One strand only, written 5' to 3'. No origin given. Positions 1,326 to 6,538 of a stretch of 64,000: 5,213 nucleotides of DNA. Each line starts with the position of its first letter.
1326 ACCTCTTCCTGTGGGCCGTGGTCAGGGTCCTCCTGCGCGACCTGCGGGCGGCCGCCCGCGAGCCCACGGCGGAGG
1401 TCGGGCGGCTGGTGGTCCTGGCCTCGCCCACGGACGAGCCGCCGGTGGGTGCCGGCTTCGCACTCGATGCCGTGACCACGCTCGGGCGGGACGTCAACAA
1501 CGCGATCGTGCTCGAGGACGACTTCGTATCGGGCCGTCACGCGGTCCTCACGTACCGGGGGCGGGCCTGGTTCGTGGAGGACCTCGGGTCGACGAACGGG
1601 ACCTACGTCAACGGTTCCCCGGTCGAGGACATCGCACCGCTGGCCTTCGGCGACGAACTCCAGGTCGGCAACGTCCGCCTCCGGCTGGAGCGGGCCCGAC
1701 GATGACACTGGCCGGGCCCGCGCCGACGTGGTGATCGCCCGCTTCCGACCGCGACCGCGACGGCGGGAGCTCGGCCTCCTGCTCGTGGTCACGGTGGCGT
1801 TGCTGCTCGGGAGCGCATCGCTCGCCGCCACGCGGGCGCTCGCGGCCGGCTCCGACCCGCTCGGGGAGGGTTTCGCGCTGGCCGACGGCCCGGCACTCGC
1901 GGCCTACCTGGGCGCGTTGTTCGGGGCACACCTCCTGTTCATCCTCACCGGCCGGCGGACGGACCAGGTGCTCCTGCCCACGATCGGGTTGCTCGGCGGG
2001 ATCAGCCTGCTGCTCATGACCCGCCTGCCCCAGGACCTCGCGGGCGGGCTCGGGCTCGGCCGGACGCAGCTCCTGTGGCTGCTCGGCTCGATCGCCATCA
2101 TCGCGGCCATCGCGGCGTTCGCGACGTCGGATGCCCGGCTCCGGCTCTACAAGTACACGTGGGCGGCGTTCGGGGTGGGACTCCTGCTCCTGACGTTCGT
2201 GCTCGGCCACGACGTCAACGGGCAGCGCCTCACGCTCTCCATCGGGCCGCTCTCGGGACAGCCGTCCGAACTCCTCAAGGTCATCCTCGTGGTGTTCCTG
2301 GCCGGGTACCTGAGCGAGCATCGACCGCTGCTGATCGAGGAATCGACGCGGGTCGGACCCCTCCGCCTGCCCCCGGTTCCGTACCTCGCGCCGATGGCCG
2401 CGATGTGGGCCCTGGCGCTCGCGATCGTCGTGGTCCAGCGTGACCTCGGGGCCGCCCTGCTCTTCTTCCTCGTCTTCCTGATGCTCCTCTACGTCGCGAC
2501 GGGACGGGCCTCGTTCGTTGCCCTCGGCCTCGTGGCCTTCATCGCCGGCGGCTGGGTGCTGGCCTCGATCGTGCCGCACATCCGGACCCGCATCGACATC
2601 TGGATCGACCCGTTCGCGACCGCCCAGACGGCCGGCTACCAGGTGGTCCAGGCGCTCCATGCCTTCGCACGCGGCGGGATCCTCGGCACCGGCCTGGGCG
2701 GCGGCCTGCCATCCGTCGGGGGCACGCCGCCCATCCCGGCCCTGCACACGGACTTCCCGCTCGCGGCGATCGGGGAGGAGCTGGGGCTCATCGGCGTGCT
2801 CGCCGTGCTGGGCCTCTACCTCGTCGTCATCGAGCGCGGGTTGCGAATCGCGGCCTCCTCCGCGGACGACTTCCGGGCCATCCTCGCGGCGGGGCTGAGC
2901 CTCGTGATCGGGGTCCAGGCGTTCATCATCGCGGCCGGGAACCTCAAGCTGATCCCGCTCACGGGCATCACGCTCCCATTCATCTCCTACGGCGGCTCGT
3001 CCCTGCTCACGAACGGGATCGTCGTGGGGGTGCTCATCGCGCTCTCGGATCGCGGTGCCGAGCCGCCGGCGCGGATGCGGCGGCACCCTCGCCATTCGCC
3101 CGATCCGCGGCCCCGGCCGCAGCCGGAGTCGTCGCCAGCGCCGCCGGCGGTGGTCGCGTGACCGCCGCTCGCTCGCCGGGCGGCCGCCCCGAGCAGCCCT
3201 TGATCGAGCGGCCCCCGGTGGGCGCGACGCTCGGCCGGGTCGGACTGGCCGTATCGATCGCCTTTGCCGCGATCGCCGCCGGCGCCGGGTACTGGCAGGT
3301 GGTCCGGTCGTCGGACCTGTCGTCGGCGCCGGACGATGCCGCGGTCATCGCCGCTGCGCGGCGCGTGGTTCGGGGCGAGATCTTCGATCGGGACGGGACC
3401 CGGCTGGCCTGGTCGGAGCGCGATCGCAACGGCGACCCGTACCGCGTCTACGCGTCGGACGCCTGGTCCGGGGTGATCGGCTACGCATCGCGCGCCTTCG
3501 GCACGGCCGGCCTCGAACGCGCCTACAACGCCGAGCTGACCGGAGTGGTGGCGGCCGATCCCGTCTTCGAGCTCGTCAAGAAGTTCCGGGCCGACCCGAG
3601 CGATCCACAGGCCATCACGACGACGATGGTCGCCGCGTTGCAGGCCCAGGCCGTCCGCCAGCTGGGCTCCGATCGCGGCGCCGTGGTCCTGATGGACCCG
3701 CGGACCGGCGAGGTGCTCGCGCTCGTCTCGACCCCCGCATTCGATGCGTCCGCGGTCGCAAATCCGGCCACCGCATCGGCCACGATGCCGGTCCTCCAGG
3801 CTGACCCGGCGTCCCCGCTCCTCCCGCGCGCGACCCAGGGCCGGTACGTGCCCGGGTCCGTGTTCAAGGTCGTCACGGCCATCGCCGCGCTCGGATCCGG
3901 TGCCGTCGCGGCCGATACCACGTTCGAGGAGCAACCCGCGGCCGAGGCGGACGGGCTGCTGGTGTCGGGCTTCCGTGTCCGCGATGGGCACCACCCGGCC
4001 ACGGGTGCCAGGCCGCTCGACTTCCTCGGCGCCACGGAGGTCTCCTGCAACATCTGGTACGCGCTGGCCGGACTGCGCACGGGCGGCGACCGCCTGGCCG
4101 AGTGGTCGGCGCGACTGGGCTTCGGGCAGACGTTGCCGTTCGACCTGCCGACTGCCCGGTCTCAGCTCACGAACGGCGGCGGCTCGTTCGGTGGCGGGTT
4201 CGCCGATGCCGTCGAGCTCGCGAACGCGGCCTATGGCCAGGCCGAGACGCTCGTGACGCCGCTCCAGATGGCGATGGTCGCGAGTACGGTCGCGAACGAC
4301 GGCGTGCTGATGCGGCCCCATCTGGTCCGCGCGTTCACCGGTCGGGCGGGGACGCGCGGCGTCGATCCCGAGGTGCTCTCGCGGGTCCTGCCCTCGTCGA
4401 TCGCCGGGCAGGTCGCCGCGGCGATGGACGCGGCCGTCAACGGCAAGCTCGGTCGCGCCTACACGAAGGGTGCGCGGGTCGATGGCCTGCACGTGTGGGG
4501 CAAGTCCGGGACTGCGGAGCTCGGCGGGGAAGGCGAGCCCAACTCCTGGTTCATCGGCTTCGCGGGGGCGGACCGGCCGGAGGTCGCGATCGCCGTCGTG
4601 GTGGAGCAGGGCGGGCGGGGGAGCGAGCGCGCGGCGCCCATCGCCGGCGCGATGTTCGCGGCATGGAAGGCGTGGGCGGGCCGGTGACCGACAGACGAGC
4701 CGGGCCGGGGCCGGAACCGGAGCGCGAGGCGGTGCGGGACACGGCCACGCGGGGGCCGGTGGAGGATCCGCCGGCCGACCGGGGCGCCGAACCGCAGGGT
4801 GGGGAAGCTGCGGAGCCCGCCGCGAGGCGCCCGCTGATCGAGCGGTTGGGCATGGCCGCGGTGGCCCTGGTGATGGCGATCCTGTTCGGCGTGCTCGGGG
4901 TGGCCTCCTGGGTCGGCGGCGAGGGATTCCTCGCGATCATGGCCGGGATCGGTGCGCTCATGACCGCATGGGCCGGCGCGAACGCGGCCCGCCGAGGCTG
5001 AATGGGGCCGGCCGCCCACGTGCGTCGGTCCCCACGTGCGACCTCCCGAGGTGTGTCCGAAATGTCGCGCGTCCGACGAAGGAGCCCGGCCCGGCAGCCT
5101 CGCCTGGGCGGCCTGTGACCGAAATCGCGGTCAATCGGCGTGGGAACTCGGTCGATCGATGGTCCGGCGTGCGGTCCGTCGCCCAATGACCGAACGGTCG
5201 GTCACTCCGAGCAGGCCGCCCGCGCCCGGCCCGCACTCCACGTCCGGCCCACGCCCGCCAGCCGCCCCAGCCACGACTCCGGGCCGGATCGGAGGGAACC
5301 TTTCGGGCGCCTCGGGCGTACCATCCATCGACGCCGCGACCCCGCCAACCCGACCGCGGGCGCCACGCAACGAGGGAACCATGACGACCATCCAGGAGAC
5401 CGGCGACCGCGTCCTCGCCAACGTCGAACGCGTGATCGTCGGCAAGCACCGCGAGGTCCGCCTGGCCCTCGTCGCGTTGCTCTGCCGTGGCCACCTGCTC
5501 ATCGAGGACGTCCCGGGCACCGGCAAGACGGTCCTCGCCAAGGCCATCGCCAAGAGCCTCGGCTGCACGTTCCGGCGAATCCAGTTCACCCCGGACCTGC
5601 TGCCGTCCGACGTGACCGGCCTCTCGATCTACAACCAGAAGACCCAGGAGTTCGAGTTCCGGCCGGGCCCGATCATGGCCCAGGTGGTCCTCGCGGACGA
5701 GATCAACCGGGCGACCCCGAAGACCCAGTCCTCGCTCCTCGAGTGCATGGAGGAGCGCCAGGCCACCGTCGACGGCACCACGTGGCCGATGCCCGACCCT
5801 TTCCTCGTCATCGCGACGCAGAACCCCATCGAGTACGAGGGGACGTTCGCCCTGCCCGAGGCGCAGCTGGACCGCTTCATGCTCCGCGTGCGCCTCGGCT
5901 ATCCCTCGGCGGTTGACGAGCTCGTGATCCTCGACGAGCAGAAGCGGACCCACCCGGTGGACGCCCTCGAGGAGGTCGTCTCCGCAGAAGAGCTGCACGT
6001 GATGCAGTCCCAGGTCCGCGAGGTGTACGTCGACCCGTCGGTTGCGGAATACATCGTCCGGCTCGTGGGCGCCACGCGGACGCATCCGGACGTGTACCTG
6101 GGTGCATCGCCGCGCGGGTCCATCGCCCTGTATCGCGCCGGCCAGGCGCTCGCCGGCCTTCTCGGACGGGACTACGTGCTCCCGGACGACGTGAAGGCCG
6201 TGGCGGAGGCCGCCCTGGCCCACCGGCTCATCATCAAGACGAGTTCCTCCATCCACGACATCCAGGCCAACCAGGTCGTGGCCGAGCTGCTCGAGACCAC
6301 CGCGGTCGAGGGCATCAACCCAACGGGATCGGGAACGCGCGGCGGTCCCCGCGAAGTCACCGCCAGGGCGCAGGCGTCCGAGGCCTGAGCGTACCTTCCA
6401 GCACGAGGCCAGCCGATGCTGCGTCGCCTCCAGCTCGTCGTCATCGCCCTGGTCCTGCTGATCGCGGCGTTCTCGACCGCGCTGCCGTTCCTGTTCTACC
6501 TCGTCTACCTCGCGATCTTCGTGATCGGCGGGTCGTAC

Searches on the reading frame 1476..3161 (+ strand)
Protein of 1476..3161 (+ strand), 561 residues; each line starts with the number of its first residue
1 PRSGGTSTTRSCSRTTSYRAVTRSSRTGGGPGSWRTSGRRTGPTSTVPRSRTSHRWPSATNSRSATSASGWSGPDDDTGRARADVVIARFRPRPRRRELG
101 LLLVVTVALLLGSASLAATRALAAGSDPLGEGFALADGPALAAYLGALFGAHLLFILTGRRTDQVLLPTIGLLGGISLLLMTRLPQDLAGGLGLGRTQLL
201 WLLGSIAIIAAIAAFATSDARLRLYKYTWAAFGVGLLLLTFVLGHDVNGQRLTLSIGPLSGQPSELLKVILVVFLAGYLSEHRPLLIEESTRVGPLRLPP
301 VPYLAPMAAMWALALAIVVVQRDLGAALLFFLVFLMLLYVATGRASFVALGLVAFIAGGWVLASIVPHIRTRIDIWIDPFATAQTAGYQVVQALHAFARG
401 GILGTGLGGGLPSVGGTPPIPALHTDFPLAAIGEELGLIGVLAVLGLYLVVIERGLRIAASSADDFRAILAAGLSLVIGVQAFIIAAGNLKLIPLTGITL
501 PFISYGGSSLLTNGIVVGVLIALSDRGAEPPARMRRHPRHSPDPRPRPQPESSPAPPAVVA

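Call 8: search_protein_families(library=pfam, proteins=[window:1476-3161:+], max_evalue=0.001)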
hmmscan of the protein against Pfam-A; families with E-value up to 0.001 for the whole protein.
window:1476-3161:+ (561 aa): 1 family
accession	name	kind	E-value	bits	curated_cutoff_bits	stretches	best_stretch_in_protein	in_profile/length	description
PF01098.24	FTSW_RODA_SPOVE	-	2.3e-68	231.3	26.4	1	170-524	14-351/356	Cell cycle protein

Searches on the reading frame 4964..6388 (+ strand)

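Call 8: search_protein_families(library=pfam, proteins=[window:4964-6388:+], max_evalue=0.001)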
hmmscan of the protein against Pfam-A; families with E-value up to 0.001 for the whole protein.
window:4964-6388:+ (474 aa): 5 families
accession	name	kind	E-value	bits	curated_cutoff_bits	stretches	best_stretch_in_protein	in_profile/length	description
PF07726.17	AAA_3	-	7.2e-64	214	27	1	177-307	1-131/131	ATPase family associated with various cellular activities (AAA)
PF17863.7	AAA_lid_2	-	3.9e-22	78.2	22.7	1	370-441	2-73/74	AAA lid domain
PF07728.20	AAA_5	-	8.5e-16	58.7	22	1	183-305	7-139/139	AAA domain (dynein-related subfamily)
PF20030.5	bpMoxR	-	4e-09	36.3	27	1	150-313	6-168/205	MoxR domain in the MoxR-vWA-beta-propeller ternary systems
PF00004.35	AAA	-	9.1e-08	33.1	21.2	1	183-309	6-127/131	ATPase family associated with various cellular activities (AAA)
